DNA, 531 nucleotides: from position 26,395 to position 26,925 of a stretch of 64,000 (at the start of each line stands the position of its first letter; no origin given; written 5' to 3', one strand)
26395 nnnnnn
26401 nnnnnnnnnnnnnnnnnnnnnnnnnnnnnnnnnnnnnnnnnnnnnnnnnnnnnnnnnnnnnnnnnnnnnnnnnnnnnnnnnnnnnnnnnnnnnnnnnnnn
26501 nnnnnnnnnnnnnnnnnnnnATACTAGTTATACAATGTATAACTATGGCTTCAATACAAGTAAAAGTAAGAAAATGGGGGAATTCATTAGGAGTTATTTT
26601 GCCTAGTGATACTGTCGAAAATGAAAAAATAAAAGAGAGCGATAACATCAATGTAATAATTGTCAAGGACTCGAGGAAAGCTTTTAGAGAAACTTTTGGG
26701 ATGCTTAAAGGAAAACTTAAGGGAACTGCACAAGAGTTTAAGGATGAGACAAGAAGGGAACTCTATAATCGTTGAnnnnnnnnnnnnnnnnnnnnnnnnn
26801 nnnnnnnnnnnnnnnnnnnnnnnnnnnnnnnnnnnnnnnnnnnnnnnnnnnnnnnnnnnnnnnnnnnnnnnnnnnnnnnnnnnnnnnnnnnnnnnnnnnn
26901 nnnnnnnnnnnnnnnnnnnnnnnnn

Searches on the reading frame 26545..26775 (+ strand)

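Call 59: search_protein_families(library=pfam, proteins=[window:26545-26775:+], max_evalue=0.001)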
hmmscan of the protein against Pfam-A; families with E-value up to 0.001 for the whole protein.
window:26545-26775:+ (76 aa): 1 family
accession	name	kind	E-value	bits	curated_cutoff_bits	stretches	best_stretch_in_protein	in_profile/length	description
PF04014.23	MazE_antitoxin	-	0.00018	21.8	24.7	1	8-42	1-35/48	Antidote-toxin recognition MazE, bacterial antitoxin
